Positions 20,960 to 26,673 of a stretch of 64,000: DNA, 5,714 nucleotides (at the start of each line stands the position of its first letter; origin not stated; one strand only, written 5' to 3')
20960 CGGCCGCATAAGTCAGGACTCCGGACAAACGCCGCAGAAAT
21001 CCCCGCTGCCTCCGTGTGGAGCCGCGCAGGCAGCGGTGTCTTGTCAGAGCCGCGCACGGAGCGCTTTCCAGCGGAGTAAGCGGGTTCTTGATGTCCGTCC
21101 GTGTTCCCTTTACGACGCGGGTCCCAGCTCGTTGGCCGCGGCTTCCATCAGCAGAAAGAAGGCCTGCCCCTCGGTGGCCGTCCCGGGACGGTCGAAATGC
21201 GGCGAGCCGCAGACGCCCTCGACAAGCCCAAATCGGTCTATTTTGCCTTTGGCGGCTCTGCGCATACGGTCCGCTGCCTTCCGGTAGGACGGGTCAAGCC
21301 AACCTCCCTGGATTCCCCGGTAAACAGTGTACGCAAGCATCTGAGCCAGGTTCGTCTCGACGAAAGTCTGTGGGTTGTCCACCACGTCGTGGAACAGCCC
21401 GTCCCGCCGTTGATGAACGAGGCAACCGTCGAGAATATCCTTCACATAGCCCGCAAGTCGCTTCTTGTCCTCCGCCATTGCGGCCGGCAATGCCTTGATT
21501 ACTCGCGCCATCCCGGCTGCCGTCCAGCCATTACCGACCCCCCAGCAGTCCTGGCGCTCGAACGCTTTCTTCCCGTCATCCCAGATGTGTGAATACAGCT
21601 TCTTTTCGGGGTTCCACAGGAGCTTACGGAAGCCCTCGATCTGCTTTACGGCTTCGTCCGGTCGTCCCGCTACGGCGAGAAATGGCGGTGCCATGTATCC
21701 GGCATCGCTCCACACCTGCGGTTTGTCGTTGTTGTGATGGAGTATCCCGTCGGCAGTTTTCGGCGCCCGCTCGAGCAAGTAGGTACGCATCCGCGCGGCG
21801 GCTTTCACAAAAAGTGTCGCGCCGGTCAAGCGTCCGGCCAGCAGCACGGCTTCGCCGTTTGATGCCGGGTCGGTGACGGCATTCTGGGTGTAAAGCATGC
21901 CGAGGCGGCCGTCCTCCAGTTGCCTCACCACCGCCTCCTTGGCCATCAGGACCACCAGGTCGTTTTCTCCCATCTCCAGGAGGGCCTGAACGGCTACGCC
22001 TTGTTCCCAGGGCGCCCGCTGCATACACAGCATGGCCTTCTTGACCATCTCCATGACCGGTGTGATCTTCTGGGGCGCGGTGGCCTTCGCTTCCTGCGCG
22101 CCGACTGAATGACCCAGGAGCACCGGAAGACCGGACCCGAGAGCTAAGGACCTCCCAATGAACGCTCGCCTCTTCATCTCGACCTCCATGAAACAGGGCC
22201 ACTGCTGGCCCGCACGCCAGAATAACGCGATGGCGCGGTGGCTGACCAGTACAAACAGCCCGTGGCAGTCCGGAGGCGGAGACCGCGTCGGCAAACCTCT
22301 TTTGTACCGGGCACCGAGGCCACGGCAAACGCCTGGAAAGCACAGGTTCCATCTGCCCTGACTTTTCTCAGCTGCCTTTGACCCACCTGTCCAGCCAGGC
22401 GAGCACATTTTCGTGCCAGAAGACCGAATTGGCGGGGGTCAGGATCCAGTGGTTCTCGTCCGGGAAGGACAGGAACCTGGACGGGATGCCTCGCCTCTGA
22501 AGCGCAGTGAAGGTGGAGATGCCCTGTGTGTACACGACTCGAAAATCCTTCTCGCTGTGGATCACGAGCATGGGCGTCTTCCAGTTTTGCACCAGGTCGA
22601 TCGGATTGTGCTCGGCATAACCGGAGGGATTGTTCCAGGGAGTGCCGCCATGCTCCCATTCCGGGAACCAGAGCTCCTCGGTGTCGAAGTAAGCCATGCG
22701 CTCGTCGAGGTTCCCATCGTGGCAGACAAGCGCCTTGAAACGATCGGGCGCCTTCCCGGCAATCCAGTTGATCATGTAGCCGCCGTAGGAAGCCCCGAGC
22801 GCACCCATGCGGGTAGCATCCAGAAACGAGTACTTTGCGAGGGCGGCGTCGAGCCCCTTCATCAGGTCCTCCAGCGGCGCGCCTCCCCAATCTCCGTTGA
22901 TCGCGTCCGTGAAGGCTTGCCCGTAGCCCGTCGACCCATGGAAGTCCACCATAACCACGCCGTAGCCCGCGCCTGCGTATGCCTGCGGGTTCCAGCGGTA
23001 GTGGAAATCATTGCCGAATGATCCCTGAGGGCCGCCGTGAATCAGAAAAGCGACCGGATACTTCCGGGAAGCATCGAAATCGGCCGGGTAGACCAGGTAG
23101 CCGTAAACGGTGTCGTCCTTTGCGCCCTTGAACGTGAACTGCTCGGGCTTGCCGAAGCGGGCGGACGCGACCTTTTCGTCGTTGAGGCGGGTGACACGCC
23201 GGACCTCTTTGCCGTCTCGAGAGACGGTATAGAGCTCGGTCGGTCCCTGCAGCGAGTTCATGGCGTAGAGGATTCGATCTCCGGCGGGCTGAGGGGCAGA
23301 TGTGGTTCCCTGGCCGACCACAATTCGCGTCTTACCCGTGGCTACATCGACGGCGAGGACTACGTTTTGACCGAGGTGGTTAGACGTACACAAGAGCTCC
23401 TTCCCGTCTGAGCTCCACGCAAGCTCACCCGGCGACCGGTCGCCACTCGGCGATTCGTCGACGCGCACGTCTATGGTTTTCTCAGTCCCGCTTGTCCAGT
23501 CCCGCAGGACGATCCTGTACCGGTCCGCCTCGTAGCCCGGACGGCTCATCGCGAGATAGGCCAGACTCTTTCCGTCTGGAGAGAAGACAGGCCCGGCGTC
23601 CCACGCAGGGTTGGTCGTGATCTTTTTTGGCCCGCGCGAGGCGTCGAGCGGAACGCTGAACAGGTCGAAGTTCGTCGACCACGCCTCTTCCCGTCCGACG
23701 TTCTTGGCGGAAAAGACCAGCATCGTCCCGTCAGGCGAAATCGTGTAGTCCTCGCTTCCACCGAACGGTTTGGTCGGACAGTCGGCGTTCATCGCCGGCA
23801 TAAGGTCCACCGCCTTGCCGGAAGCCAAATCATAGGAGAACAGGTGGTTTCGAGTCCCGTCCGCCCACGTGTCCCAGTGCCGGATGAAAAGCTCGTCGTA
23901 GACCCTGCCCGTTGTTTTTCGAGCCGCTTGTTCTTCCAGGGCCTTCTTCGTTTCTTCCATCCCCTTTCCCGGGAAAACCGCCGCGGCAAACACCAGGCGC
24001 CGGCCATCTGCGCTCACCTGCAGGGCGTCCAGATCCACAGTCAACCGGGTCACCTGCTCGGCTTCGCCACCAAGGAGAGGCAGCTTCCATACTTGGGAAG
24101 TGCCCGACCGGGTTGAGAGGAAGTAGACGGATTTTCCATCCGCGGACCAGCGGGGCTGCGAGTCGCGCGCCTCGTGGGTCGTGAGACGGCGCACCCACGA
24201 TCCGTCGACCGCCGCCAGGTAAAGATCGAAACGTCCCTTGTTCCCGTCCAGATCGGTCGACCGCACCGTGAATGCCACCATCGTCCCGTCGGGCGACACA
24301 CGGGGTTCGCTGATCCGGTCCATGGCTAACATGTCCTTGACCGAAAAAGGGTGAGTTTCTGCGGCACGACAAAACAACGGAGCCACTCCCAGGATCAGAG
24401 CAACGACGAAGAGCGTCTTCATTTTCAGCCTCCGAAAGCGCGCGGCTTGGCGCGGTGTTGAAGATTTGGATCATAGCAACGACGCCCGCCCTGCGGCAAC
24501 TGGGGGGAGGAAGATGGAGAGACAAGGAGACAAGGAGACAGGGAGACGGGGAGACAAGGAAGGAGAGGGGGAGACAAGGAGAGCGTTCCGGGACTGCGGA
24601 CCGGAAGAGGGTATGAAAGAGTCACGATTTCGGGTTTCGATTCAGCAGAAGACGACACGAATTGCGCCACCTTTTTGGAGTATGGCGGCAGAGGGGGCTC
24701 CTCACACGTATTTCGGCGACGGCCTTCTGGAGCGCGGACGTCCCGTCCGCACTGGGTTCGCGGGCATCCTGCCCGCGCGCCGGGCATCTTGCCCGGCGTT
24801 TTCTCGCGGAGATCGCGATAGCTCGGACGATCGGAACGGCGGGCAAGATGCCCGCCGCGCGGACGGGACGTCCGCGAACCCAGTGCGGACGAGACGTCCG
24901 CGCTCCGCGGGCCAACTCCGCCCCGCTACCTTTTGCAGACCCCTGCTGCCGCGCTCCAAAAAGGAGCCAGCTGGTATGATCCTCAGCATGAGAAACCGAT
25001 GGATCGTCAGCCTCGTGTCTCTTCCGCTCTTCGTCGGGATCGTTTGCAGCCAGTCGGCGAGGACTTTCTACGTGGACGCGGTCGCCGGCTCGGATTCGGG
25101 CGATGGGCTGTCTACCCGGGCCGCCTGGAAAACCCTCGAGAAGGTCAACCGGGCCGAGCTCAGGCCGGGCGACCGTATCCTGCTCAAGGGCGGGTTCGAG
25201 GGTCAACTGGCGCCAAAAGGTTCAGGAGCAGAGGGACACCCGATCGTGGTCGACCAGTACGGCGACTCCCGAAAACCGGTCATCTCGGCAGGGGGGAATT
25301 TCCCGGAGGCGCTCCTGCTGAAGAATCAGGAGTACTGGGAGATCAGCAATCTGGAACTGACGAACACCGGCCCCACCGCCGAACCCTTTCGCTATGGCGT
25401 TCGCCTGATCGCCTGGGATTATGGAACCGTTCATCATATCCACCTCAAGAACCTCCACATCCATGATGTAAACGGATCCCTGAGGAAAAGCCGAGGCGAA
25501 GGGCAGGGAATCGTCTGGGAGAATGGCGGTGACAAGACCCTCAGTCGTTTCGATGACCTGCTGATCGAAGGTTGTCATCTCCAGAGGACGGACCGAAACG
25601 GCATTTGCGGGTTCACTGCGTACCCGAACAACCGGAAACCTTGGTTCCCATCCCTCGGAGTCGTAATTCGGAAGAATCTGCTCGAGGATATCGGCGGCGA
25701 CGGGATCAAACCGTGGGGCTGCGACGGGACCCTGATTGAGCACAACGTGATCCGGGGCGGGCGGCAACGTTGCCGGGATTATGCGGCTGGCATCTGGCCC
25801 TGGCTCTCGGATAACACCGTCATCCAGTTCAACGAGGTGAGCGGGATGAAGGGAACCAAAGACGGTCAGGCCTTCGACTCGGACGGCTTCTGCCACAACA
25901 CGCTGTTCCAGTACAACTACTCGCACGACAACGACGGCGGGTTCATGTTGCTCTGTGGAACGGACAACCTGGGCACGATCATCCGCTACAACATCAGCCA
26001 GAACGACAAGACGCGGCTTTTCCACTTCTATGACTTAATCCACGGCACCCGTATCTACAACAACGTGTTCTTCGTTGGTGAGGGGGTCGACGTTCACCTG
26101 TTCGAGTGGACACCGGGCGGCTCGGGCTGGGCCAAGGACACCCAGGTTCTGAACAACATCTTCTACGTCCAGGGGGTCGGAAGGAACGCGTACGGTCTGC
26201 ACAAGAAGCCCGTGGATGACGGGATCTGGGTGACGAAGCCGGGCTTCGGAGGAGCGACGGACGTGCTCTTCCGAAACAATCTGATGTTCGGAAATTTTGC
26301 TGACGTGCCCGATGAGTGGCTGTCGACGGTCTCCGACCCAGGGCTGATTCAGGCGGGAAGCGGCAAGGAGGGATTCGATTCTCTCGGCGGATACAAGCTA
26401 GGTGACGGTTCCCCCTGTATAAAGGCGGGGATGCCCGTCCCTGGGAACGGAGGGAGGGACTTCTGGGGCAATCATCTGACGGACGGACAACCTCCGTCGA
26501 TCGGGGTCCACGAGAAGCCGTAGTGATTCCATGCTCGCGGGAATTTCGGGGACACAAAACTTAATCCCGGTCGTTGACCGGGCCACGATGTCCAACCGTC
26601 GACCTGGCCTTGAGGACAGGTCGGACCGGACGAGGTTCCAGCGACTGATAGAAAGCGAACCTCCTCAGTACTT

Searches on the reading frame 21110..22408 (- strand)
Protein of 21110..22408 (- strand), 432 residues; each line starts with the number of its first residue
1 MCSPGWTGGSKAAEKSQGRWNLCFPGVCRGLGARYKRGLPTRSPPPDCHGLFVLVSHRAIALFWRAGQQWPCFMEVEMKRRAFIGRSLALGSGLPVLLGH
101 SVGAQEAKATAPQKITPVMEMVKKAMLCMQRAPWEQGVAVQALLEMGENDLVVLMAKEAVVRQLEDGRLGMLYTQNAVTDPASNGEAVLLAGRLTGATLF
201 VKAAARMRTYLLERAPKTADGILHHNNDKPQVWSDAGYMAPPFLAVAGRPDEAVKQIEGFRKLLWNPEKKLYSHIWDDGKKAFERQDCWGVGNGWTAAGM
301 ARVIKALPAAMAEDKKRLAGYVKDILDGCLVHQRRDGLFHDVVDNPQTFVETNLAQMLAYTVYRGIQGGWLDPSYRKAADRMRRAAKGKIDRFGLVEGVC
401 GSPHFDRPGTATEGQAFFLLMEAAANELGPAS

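Call 22: search_protein_families(library=pfam, proteins=[window:21110-22408:-], max_evalue=0.00001)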
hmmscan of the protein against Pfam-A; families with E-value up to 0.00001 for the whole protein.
window:21110-22408:- (432 aa): 1 family
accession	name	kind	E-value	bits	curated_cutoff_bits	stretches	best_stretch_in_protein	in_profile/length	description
PF07470.19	Glyco_hydro_88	-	6.2e-34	118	26.6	1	131-402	26-316/352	Glycosyl Hydrolase Family 88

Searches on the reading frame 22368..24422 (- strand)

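Call 22: search_protein_families(library=pfam, proteins=[window:22368-24422:-], max_evalue=0.00001)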
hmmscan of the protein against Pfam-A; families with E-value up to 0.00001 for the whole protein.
window:22368-24422:- (684 aa): 3 families
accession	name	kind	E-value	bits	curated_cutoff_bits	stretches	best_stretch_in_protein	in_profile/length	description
PF00326.27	Peptidase_S9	-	5.2e-64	216.1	22.6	1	474-683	2-212/213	Prolyl oligopeptidase family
PF07676.18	PD40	-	6.4e-30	102.9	20.9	2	77-112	1-37/38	WD40-like Beta Propeller Repeat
PF00561.26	Abhydrolase_1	-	2e-07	31.3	25.8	0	460-586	5-117/245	alpha/beta hydrolase fold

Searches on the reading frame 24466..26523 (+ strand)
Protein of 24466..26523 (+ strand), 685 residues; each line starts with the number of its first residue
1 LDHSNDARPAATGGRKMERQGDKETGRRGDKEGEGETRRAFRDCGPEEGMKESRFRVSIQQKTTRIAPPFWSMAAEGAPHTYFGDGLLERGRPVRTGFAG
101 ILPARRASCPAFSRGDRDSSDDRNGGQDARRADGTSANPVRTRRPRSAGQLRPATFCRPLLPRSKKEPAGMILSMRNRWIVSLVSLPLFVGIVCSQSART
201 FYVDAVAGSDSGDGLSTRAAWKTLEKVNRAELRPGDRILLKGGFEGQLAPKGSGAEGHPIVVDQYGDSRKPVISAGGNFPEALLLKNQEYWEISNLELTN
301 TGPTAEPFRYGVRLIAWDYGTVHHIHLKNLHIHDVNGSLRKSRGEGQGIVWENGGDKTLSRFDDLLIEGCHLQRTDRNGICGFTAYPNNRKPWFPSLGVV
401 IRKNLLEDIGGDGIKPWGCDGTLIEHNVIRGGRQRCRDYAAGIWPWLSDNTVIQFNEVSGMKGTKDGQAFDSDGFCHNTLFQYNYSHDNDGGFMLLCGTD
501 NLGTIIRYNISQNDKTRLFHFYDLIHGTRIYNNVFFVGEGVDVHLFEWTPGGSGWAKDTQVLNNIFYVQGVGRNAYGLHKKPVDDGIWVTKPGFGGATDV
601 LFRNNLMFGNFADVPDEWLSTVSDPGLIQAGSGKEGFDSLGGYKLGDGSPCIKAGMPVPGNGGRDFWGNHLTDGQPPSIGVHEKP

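Call 22: search_protein_families(library=pfam, proteins=[window:24466-26523:+], max_evalue=0.00001)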
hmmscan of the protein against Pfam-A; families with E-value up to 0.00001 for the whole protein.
window:24466-26523:+ (685 aa): 1 family
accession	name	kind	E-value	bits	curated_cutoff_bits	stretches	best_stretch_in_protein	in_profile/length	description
PF13229.12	Beta_helix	-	9.8e-09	35.5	25.9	1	365-535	11-158/158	Right handed beta helix region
